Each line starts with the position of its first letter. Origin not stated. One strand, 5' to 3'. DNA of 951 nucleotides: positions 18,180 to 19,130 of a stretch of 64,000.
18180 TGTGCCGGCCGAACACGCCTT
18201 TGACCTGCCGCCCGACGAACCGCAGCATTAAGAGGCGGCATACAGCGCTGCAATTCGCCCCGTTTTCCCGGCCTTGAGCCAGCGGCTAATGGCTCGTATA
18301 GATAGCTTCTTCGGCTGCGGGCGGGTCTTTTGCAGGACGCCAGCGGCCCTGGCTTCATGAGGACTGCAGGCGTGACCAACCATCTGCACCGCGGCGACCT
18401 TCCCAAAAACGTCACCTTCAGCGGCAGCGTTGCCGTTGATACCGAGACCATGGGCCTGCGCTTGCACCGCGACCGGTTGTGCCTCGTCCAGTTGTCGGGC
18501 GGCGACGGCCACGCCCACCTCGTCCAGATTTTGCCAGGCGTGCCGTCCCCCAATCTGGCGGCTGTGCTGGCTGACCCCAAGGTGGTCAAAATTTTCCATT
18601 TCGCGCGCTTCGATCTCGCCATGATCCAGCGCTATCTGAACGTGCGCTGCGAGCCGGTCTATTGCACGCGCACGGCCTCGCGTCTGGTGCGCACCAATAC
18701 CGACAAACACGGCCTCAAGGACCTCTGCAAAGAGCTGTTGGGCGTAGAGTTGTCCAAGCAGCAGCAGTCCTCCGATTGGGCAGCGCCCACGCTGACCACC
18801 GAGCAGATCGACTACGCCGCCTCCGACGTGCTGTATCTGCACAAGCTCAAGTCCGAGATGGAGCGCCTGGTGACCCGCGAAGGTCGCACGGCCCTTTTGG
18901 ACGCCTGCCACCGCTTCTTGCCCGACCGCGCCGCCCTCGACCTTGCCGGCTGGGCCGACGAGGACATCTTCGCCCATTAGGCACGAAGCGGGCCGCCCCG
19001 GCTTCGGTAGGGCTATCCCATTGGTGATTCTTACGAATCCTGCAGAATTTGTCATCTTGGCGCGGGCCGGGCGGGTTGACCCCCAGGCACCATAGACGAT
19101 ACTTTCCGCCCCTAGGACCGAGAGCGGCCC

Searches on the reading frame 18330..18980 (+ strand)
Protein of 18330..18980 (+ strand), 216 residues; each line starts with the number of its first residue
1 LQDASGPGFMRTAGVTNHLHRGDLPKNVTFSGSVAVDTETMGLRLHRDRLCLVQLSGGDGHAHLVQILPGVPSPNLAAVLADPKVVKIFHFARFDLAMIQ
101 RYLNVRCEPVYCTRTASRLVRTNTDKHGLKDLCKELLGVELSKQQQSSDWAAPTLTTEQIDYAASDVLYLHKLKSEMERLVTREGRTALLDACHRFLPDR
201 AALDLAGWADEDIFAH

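Call 57: search_protein_families(library=pfam, proteins=[window:18330-18980:+], max_evalue=0.001)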
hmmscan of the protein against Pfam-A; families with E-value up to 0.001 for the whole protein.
window:18330-18980:+ (216 aa): 2 families
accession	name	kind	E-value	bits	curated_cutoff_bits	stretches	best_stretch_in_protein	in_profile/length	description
PF01612.26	DNA_pol_A_exo1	-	3.9e-39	134.7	23.6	1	32-180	21-171/173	3'-5' exonuclease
PF13482.12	RNase_H_2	-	0.00017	22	22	1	36-144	3-120/165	RNase_H superfamily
